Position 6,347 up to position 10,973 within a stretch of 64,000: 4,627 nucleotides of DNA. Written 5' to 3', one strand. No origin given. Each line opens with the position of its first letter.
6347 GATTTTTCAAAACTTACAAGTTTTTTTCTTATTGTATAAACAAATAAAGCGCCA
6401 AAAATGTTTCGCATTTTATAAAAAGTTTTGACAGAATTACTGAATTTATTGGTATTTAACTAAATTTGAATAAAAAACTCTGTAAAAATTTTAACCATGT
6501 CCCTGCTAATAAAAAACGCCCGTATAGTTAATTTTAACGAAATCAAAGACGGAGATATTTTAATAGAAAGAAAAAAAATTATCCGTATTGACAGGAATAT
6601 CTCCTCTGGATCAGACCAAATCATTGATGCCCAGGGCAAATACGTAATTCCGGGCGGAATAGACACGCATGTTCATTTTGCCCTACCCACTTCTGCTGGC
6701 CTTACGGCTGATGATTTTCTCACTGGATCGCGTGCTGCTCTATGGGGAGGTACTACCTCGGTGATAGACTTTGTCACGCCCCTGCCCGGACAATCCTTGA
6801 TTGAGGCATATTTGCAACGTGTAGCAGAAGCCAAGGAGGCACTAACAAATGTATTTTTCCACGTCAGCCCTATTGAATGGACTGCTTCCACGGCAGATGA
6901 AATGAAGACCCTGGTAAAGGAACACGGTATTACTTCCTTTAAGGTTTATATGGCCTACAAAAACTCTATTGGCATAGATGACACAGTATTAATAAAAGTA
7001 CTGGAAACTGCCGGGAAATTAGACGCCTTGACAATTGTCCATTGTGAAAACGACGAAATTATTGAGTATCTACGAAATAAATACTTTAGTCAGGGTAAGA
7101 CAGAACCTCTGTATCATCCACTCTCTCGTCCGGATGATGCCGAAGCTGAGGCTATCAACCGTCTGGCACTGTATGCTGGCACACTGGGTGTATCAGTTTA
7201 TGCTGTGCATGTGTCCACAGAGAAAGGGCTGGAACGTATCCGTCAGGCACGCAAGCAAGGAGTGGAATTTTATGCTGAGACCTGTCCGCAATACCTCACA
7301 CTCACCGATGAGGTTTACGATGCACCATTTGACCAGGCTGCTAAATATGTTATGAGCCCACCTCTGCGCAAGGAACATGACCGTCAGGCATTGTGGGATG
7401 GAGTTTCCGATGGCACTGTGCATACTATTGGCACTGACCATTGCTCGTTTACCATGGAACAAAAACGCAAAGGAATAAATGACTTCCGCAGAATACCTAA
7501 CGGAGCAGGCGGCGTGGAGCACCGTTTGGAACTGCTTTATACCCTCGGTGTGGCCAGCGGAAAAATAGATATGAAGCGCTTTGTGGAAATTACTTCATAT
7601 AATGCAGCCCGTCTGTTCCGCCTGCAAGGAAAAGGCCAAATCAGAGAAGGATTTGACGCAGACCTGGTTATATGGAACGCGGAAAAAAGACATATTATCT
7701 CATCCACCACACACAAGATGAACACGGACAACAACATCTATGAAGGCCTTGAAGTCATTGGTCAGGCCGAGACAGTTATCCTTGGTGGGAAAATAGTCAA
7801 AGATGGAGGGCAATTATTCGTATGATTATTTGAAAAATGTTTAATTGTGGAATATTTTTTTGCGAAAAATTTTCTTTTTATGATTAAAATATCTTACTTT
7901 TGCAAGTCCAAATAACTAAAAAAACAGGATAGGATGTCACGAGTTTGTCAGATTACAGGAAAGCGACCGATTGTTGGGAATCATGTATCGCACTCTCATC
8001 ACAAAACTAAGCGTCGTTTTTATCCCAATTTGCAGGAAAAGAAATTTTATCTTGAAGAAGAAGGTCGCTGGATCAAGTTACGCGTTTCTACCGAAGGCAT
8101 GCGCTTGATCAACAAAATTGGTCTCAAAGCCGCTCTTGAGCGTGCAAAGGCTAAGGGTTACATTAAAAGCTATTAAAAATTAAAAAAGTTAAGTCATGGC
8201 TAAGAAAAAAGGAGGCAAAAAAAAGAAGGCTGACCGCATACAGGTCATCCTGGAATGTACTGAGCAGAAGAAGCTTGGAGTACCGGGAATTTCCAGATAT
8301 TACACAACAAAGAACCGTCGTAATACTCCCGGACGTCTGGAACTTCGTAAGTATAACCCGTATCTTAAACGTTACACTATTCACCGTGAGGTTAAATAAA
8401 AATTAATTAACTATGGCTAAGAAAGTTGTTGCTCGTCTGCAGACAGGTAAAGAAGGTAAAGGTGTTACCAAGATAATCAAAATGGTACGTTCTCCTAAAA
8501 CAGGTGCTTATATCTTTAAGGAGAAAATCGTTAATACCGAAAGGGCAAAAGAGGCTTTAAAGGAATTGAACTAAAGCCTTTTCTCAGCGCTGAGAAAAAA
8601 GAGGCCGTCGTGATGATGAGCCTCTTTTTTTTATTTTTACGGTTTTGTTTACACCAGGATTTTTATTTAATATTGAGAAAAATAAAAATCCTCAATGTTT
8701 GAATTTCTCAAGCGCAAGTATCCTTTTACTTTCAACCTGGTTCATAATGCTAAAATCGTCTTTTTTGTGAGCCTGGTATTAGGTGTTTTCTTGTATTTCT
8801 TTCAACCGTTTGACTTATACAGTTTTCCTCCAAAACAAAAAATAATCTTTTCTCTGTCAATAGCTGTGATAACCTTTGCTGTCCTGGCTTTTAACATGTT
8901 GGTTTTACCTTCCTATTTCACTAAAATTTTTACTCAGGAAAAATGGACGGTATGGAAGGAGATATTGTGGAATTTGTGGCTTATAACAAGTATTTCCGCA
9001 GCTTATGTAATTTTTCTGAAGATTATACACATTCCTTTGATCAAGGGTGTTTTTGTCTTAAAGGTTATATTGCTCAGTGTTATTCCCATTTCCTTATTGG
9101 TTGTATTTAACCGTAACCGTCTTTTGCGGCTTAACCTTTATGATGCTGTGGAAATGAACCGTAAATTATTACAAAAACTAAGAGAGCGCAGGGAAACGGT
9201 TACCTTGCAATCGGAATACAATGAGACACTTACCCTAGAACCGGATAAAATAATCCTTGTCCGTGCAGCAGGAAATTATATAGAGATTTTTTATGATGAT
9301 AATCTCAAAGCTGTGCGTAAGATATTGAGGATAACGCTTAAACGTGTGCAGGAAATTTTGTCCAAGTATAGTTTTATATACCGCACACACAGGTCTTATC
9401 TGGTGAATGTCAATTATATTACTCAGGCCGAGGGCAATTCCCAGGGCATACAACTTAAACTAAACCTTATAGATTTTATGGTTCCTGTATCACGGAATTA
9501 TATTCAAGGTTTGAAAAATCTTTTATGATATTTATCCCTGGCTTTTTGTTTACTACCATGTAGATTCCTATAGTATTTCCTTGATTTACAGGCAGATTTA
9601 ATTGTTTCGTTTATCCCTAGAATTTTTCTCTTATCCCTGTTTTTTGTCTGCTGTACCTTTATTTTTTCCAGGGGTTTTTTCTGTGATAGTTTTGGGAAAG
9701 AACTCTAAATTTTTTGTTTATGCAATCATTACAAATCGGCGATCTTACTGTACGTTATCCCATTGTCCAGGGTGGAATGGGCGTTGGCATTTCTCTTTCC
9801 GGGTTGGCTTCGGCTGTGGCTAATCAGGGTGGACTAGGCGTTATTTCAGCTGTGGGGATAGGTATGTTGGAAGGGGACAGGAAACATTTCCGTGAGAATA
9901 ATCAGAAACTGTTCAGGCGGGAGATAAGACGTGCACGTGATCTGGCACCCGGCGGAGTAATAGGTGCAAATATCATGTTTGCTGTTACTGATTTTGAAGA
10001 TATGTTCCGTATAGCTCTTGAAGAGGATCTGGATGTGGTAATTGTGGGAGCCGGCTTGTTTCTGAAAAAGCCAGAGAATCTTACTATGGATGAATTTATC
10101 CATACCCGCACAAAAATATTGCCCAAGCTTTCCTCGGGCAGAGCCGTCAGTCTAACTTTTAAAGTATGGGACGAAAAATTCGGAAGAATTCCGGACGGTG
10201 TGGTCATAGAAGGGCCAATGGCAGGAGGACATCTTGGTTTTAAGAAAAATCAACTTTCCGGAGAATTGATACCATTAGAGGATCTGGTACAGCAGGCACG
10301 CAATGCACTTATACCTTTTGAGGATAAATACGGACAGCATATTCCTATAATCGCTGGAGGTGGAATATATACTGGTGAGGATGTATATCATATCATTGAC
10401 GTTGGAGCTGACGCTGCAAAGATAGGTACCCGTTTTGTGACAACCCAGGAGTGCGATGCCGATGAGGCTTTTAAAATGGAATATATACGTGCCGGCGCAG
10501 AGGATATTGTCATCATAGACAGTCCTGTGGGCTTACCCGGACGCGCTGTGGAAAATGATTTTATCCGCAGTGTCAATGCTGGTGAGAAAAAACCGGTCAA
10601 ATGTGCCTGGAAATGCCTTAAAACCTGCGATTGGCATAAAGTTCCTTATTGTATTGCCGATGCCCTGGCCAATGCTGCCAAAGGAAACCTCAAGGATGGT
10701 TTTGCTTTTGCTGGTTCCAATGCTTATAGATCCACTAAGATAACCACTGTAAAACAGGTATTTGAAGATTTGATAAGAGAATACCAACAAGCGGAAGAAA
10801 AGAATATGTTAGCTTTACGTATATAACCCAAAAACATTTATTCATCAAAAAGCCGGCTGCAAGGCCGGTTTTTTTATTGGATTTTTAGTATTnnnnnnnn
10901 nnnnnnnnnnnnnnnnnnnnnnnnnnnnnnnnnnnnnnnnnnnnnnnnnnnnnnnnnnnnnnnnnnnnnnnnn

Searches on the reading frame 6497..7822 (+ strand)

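Call 56: search_protein_families(library=pfam, proteins=[window:6497-7822:+], max_evalue=0.0001)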
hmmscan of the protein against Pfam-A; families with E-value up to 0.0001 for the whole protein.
window:6497-7822:+ (442 aa): 2 families
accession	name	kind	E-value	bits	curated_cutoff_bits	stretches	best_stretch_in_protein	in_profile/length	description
PF01979.26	Amidohydro_1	-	1.9e-29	103.4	25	1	49-434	1-345/345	Amidohydrolase family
PF07969.17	Amidohydro_3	-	1.6e-14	54.7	29.7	2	354-434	404-471/472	Amidohydrolase family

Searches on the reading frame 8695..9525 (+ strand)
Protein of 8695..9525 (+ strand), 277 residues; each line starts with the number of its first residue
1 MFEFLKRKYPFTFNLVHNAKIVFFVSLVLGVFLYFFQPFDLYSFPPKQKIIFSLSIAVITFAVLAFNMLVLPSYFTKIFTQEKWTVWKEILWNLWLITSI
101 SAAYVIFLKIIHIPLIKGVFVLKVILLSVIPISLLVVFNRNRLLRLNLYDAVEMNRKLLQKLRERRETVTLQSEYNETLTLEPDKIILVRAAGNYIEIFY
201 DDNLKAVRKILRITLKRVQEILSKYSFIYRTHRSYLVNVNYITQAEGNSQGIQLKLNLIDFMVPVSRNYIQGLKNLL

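Call 56: search_protein_families(library=pfam, proteins=[window:8695-9525:+], max_evalue=0.0001)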
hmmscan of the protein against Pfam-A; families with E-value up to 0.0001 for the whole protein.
window:8695-9525:+ (277 aa): 1 family
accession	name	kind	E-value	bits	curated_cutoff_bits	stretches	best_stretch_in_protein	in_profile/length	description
PF04397.21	LytTR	-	4.1e-13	49.8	22.6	1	178-277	3-97/98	LytTr DNA-binding domain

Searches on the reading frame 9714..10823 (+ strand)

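Call 6: search_protein_families(library=pfam, proteins=[window:9714-10823:+], max_evalue=0.001)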
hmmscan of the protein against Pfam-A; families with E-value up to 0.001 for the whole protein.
window:9714-10823:+ (370 aa): 5 families
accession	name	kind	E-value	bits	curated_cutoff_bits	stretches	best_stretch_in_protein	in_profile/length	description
PF03060.21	NMO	-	8.7e-47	160.5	28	1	9-355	6-330/331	Nitronate monooxygenase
PF00478.31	IMPDH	-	3.2e-06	26.8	25.6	0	208-252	206-250/345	IMP dehydrogenase / GMP reductase domain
PF01180.27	DHO_dh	-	5e-06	26.4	27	1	196-243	227-274/291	Dihydroorotate dehydrogenase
PF01645.23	Glu_synthase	-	2.8e-05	23.9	20.4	1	133-248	205-314/369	Conserved region in glutamate synthase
PF01070.24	FMN_dh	-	0.00049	19.7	24.9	1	195-243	259-307/350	FMN-dependent dehydrogenase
